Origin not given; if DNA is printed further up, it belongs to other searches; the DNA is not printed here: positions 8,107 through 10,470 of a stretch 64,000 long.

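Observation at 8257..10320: Giant UpxY-like antiterminator: NusG-like N-terminus plus ~470-aa unknown C-terminal extension, with no UpxZ partner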

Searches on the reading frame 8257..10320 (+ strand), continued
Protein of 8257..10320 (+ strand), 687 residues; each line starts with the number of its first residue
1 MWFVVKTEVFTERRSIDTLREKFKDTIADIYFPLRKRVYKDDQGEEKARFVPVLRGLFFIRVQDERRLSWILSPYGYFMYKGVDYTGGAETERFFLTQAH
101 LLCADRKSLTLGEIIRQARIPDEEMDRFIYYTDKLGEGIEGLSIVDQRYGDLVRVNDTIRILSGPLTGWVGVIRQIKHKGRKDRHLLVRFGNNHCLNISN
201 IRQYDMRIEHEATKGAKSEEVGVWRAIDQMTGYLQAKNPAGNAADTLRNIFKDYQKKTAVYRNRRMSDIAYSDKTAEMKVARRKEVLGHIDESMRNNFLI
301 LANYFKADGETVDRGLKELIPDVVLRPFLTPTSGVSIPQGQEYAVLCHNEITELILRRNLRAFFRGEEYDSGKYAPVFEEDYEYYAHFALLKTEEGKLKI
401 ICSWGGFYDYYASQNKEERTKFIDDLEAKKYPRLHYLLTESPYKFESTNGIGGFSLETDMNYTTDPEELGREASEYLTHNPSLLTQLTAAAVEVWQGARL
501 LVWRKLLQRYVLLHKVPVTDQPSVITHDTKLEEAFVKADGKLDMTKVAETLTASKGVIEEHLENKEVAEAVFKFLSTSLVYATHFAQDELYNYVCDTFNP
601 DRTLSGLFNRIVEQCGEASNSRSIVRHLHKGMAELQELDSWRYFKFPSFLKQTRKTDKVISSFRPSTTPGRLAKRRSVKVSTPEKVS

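Call 25: fold_search(model_id=the predicted structure, library=pdb)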
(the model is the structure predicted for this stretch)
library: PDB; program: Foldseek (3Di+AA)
matches with E <= 10: 655; with E <= 0.001: 3
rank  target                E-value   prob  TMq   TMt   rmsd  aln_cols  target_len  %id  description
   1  8f5g_C                1.6e-05  1.00  0.16  0.49   9.0       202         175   14  NusG-RNA complex (released 2023-11-22)
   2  9a56_B                3.7e-05  1.00  0.10  0.36  15.3       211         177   14  Integrative model of RPOB-NUSG by crosslinking MS and deep learning (released 2024-09-18)
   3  8f5g_A                1.7e-04  1.00  0.15  0.48   8.4       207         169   15  NusG-RNA complex (released 2023-11-22)
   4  1npp_B                1.3e-03  1.00  0.12  0.31  14.0       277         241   10  CRYSTAL STRUCTURE OF AQUIFEX AEOLICUS NUSG IN P2(1) (released 2003-03-11)
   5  1m1g_D                1.7e-03  1.00  0.12  0.28  14.1       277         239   10  Crystal Structure of Aquifex aeolicus N-utilization substance G (NusG), Space Group P2(1) (released 2003-02-04)
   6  1m1g_C                1.7e-03  0.94  0.10  0.23  19.7       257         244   13  Crystal Structure of Aquifex aeolicus N-utilization substance G (NusG), Space Group P2(1) (released 2003-02-04)
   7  9fyx_Z                5.5e-03  0.38  0.06  0.08  23.3       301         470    9  Influenza A/H7N9 polymerase pre-cleavage cap-snatching complex (released 2025-07-16)
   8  1nz8_MODEL_1_A        6.1e-03  1.00  0.08  0.40   4.0        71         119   24  Solution Structure of the N-utilization substance G (NusG) N-terminal (NGN) domain from Thermus thermophilus (released 2004-04-06)
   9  7xn7_W                1.9e-02  0.51  0.06  0.08  23.0       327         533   12  RNA polymerase II elongation complex containing Spt4/5, Elf1, Spt6, Spn1 and Paf1C (released 2022-09-07)
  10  8eos_G                2.0e-02  1.00  0.10  0.51   8.2       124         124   15  M. tuberculosis RNAP elongation complex with NusG and CMPCPP (released 2023-02-01)
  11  8syi_G                2.8e-02  0.99  0.09  0.39   9.3       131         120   13  Cyanobacterial RNAP-EC (released 2023-07-05)
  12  9g0a_Z                3.2e-02  0.21  0.05  0.08  24.9       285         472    9  Influenza A/H7N9 polymerase post-cleavage cap-snatching complex (released 2025-07-16)
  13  7ycx_j                3.2e-02  0.21  0.06  0.08  24.3       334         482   12  The structure of INTAC-PEC complex (released 2023-03-15)
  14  8hme_D                3.9e-02  0.07  0.07  0.05  37.6       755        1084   10  head module state 1 of Tetrahymena IFT-A (released 2023-06-14)
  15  8e74_Z                4.7e-02  1.00  0.09  0.48   2.3        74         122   19  Mycobacterium tuberculosis RNAP paused elongation complex with NusG transcription factor (released 2023-03-22)
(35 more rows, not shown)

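Call 45: search_protein_families(library=ncbifam, proteins=[L001:12006-12245:+], max_evalue=0.1)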
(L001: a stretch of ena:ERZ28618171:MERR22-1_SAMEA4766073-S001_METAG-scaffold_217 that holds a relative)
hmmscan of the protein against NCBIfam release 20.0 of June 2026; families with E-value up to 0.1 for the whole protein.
L001:12006-12245:+ (79 aa): 0 families

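Call 47: find_related_loci(query=A1, collection=genome_contigs, flank=10000)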
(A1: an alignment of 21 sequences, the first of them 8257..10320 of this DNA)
Query A1 (687 aa) in genome_contigs; peptide patterns used: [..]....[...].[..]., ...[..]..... (x = any residue, [..] = any of these).
60 stretches matched a pattern; 33 encode a relative of the query (tblastn E <= 1e-3); 33 distinct loci.
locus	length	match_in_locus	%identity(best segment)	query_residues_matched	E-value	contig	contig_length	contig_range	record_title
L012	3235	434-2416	70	1-660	0e+0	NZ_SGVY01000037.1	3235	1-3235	Segatella hominis strain BCRC 81118 Scaffold36_2, whole genome shotgun sequence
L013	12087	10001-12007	68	1-668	0e+0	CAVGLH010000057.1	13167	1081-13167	Bacteroides fragilis isolate H07648-L1_cleanbin_000036 genome assembly, contig: Spades_H07648-L1_contig_3238, whole geno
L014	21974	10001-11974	68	1-660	0e+0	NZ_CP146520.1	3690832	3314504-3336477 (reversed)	Segatella copri strain 1A8_2 chromosome, complete genome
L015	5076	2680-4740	66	1-686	0e+0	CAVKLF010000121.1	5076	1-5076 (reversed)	bacterium isolate H07689-L1_cleanbin_000052 genome assembly, contig: Spades_H07689-L1_contig_7771, whole genome shotgun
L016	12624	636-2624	68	1-661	0e+0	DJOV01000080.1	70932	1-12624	MAG TPA_asm: Prevotella sp. UBA6429 UBA6429_contig_537, whole genome shotgun sequence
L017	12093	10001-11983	67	1-660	0e+0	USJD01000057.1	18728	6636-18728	uncultured Prevotella sp. isolate UMGS1762 genome assembly, contig: NODE_549_length_18728_cov_4.510898, whole genome sho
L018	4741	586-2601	66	1-668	0e+0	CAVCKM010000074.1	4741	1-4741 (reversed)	Alistipes putredinis isolate H07663-L1_cleanbin_000019 genome assembly, contig: Spades_H07663-L1_contig_10127, whole gen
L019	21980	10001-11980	64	1-662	0e+0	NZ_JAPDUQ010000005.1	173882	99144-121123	Segatella copri strain N016-9 5, whole genome shotgun sequence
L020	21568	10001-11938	64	1-650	0e+0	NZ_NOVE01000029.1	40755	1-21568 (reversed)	Prevotella sp. 885 NODE_29_length_40755_cov_59.4223, whole genome shotgun sequence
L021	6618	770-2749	64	1-662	0e+0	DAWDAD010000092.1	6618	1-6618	MAG TPA_asm: Prevotella sp. isolate gSpreadC_ID_2545 NODE_522_length_6618_cov_51.507999, whole genome shotgun sequence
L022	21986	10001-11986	64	1-664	0e+0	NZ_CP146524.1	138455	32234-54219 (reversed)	Segatella copri strain G8 plasmid unnamed1, complete sequence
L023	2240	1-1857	68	43-659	0e+0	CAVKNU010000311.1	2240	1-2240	Lachnospiraceae bacterium isolate G02637-L1_cleanbin_000029 genome assembly, contig: Spades_G02637-L1_contig_18053, whol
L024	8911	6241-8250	66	1-668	0e+0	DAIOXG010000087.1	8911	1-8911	MAG TPA_asm: Prevotella sp. isolate CTOTU45222 NODE_2046_length_8911_cov_4.328252, whole genome shotgun sequence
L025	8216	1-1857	69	43-659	0e+0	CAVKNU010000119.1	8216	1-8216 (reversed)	Lachnospiraceae bacterium isolate G02637-L1_cleanbin_000029 genome assembly, contig: Spades_G02637-L1_contig_3621, whole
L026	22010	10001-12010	54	1-670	0e+0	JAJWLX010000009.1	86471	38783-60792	MAG: Prevotella sp. isolate B38_maxbin.003.fa NODE_12_length_86471_cov_60.488069, whole genome shotgun sequence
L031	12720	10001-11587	59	1-530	0e+0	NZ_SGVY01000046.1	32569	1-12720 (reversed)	Segatella hominis strain BCRC 81118 Scaffold45_1, whole genome shotgun sequence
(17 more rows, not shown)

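Call 65: search_protein_families(library=pfam, proteins=[L001:12006-12242:+, L005:11600-11836:+], max_evalue=10)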
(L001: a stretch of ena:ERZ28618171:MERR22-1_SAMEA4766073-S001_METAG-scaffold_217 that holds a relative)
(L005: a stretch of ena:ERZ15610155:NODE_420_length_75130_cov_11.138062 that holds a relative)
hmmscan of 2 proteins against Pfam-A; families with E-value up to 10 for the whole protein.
L001:12006-12242:+ (79 aa): 0 families

L005:11600-11836:+ (79 aa): 0 families

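Call 70: list_cluster_members(proteins=[P0001, P0002, P0025, P0054])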
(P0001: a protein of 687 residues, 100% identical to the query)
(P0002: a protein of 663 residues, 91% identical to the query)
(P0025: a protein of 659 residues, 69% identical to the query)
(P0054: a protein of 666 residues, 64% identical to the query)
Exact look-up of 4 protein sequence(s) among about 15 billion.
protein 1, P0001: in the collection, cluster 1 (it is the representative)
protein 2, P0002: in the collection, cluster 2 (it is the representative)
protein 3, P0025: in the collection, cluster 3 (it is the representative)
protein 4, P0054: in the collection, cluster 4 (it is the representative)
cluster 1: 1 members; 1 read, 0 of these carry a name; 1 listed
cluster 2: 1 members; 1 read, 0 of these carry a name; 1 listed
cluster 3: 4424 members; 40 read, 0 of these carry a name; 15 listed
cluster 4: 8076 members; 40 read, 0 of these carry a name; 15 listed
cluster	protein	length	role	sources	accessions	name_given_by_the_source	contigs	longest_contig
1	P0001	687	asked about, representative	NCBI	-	-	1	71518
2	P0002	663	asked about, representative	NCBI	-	-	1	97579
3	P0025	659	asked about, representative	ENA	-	-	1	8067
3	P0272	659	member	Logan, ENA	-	-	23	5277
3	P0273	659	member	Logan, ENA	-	-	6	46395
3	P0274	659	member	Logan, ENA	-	-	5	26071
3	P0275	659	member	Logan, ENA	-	-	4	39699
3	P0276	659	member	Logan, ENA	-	-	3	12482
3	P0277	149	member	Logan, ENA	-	-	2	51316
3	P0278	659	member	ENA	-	-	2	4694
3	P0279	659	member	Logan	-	-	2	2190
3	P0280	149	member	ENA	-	-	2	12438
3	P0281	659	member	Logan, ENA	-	-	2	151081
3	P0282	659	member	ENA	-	-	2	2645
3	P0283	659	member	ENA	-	-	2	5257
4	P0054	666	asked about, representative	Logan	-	-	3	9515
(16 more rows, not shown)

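Call 76: search_protein_families(library=padloc, proteins=[window:8257-10320:+, L001:12006-12242:+], max_evalue=0.001)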
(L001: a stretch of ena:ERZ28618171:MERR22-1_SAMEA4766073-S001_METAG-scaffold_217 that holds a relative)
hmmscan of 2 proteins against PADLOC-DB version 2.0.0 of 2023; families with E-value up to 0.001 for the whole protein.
window:8257-10320:+ (687 aa): 0 families

L001:12006-12242:+ (79 aa): 0 families

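Call 93: find_homologous_proteins(query=L001:12006-12242:+, max_evalue=0.001)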
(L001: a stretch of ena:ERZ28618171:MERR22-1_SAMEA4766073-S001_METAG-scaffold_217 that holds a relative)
Query L001:12006-12242:+ (79 aa): 33 proteins with E <= 0.001 among 33 candidates.
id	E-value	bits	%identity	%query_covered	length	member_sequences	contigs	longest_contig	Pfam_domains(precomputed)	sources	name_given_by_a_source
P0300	1.8e-41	157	90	100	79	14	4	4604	-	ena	-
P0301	6.7e-41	155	91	100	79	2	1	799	-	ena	-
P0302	1.6e-40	154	90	100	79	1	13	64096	-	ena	-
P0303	1.9e-40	154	90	100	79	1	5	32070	-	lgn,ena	-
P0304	1.1e-39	151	90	100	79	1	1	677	-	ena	-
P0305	1.4e-39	151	89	100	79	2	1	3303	-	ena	-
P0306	1.5e-39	151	89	100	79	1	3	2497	-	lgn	-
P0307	2.8e-39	150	90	100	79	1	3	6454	-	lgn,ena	-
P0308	4.0e-39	149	89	100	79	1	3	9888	-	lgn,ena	-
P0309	1.1e-38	148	86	100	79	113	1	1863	-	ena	-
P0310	1.3e-38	148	89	100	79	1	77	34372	-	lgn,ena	-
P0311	1.8e-38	147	87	100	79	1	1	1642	-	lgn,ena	-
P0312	6.0e-38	146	87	100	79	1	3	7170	-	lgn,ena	-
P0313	8.4e-38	145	86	100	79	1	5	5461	-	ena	-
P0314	2.2e-37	144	86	100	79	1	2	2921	-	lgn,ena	-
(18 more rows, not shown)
